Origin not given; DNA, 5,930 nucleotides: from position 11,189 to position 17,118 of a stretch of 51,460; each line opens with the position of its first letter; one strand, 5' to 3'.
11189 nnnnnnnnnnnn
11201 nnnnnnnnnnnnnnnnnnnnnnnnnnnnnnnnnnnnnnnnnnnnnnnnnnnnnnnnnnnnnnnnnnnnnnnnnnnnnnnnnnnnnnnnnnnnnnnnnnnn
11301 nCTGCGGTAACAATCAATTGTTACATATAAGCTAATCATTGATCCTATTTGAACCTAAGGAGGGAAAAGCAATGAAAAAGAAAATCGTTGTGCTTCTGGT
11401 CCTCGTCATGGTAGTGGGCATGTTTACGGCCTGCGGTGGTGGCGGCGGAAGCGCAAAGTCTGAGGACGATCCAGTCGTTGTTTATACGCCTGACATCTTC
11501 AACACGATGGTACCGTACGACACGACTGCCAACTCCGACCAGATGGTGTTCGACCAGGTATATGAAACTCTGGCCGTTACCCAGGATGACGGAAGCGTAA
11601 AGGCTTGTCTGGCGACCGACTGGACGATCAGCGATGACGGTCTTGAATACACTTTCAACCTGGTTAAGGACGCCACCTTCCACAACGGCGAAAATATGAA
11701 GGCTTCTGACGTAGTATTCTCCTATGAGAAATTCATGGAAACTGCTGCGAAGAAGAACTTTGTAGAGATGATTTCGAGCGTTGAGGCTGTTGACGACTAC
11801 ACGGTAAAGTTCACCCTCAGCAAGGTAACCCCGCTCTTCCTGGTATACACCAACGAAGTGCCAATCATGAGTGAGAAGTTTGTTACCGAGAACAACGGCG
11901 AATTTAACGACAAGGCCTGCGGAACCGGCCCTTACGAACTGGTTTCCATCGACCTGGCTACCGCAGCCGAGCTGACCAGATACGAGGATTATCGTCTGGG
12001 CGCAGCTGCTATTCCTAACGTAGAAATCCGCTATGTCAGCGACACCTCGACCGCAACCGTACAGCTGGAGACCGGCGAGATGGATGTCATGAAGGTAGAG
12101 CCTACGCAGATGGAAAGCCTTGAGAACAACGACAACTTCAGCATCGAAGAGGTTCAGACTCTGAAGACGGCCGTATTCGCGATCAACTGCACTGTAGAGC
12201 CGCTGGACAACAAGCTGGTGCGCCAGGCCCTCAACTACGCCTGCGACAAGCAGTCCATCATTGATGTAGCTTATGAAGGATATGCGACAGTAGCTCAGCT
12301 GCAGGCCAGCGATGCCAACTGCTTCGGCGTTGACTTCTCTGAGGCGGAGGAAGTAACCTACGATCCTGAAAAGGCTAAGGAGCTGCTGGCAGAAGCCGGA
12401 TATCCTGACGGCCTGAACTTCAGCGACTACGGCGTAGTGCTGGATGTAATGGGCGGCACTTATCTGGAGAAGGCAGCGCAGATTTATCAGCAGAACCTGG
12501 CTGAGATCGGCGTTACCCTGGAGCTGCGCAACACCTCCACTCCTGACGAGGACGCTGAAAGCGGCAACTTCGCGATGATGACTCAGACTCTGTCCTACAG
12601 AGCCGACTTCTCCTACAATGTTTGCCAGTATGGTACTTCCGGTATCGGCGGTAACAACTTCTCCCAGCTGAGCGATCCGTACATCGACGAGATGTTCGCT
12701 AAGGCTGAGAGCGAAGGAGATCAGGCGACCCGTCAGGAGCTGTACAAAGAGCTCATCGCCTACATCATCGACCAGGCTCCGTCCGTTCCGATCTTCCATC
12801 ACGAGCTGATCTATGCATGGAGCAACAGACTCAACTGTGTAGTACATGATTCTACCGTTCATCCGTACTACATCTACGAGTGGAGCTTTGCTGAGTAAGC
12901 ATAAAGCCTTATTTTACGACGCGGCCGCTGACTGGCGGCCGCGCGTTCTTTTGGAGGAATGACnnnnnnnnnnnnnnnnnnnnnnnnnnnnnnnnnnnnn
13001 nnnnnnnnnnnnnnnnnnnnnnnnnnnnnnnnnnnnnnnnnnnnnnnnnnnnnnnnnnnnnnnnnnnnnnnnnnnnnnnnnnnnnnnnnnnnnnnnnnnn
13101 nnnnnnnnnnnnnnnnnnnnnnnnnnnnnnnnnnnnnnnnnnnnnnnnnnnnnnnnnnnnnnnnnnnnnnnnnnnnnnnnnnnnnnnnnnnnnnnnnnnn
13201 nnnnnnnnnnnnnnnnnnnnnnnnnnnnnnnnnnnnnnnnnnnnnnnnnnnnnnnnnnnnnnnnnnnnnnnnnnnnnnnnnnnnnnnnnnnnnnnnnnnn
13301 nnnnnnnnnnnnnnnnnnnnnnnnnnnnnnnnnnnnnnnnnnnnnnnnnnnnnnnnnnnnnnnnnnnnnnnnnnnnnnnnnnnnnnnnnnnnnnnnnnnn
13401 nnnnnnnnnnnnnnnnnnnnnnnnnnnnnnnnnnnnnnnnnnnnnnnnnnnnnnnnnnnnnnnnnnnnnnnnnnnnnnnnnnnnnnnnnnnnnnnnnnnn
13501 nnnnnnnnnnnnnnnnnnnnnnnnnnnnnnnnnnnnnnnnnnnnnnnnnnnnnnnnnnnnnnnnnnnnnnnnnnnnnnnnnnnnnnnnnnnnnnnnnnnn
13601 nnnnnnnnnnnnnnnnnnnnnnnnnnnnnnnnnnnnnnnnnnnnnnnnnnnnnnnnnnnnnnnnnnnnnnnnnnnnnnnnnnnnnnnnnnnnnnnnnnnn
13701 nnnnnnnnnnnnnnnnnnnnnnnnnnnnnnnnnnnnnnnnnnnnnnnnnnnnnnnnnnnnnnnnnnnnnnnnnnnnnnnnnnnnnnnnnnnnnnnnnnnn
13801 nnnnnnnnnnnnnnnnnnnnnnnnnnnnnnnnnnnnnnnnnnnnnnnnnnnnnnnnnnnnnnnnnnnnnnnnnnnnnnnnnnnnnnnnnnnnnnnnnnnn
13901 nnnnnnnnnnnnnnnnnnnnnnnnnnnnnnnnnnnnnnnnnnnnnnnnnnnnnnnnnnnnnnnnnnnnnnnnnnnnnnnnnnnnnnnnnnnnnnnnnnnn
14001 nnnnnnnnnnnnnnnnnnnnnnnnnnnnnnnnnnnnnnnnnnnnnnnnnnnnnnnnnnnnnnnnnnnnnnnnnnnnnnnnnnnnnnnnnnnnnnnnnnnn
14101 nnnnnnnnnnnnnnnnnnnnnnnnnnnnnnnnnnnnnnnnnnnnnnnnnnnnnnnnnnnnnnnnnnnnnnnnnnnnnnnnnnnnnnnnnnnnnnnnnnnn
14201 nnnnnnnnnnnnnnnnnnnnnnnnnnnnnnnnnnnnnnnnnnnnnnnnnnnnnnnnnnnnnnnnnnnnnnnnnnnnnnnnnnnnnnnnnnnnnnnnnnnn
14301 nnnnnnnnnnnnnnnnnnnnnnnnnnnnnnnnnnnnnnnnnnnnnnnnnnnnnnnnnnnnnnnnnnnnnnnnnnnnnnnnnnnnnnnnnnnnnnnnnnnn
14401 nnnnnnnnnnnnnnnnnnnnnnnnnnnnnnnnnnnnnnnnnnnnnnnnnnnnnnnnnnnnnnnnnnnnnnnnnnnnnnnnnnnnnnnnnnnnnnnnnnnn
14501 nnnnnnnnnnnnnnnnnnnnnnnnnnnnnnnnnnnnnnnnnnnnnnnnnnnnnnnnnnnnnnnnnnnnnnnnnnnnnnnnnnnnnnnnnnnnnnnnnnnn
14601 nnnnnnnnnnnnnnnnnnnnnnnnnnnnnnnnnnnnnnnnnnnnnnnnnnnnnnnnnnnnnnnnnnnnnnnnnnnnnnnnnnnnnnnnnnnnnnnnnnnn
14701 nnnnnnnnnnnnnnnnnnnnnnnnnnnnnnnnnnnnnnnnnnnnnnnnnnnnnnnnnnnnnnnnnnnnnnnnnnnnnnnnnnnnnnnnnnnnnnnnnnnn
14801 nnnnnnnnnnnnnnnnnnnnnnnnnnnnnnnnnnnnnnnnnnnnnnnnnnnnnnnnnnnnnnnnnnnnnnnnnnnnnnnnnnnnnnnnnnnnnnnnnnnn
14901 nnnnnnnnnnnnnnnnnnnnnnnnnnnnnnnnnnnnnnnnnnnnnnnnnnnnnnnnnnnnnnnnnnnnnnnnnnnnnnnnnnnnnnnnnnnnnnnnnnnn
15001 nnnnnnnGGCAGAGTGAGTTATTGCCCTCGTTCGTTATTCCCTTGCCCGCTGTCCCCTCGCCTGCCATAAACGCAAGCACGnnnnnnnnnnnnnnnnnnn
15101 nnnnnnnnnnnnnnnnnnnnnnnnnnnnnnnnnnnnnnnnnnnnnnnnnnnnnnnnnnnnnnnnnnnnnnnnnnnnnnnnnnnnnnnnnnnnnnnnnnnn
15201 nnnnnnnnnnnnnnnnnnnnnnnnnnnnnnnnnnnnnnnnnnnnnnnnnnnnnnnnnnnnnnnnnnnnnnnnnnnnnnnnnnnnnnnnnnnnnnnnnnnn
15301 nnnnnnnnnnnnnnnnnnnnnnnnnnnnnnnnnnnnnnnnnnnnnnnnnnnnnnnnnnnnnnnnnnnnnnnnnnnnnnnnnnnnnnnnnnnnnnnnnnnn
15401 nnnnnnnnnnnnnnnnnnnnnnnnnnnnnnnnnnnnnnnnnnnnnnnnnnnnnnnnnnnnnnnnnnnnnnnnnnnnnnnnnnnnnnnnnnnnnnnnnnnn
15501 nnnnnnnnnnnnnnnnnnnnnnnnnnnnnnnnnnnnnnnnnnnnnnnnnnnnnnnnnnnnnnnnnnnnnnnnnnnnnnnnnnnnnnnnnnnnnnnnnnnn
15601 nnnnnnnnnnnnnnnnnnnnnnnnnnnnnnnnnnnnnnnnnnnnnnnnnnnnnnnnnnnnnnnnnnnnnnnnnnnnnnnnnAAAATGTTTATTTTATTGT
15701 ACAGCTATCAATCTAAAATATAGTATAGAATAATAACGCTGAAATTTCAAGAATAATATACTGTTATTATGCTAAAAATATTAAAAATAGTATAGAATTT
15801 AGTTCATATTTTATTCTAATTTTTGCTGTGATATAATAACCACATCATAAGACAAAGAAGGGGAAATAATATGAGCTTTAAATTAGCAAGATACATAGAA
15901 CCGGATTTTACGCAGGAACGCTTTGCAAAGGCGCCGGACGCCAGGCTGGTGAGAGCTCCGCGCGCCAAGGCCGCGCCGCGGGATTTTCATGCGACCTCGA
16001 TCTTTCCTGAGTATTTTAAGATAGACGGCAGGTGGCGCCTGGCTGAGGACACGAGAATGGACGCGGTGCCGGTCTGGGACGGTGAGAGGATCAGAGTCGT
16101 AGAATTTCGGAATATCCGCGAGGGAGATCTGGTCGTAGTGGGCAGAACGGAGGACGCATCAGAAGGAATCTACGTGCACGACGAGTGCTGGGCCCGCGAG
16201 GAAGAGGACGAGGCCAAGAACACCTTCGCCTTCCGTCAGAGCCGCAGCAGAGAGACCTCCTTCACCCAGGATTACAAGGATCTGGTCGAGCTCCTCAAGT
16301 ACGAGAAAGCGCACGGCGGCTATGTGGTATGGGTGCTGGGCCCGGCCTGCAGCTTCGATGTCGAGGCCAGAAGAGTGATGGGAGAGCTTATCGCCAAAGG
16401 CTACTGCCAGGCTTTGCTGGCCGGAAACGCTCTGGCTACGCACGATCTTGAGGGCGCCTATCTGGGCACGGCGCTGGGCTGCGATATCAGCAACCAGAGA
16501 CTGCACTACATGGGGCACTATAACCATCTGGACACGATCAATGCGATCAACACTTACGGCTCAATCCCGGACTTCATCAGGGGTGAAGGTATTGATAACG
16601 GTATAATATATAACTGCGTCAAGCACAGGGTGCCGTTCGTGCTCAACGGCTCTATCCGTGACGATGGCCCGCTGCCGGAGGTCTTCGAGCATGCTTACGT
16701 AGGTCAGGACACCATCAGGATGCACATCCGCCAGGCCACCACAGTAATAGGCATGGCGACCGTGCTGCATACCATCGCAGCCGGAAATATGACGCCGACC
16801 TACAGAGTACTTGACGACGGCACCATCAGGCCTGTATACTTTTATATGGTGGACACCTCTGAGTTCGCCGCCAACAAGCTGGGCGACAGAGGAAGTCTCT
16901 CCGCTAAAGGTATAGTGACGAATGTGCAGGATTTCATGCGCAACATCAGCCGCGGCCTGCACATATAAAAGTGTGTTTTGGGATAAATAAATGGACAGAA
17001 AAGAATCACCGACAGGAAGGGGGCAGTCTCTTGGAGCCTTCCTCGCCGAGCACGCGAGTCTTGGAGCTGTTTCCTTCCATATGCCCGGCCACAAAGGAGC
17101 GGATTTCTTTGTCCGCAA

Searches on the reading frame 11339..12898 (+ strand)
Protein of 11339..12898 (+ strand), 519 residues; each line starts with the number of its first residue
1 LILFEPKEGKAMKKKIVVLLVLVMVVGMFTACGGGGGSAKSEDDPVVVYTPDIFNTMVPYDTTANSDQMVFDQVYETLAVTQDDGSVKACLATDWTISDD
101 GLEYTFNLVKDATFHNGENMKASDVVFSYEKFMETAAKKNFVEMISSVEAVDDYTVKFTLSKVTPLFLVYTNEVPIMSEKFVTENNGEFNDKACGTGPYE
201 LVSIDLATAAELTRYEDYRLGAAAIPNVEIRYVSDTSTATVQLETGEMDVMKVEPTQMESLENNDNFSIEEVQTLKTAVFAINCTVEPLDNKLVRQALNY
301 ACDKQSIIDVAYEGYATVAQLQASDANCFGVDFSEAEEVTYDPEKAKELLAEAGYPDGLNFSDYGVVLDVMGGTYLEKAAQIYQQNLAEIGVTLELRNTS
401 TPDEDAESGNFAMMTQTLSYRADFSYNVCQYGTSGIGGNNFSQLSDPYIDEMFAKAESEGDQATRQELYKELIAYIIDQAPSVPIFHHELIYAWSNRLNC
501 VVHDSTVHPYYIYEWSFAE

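Call 44: search_protein_families(library=pfam, proteins=[window:11339-12898:+], max_evalue=0.00001)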
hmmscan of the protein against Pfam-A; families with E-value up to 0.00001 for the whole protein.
window:11339-12898:+ (519 aa): 1 family
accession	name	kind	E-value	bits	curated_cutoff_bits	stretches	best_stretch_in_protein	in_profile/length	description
PF00496.27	SBP_bac_5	-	2.4e-81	274.2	32.4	1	88-420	3-348/368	Bacterial extracellular solute-binding proteins, family 5 Middle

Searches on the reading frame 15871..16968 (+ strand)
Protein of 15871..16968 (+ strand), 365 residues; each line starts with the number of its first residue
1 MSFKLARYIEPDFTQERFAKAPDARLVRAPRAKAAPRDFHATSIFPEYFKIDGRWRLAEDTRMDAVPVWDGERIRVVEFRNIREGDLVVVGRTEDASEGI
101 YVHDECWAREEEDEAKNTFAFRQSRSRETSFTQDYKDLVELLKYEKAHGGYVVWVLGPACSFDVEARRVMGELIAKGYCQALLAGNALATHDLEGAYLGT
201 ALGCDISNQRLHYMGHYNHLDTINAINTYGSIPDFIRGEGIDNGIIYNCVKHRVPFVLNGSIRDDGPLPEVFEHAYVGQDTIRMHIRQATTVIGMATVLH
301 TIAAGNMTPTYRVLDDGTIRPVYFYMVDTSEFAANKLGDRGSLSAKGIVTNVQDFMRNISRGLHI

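Call 44: search_protein_families(library=pfam, proteins=[window:15871-16968:+], max_evalue=0.00001)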
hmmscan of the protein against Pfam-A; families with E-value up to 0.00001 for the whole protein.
window:15871-16968:+ (365 aa): 2 families
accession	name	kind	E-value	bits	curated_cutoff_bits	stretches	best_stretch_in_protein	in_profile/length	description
PF21570.3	ArgZ-like_C_2nd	-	1.7e-57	195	27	1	141-358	6-212/213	Arginine dihydrolase ArgZ-like, C-terminal, Rossmann fold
PF21571.2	ArgZ-like_C_1st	-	1.6e-06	28.4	27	1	49-125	4-73/84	Arginine dihydrolase ArgZ-like, C-terminal, first region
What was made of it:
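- A stand-alone ArgZ-like C-terminal-domain protein lies at 15871-16968 (call 44).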
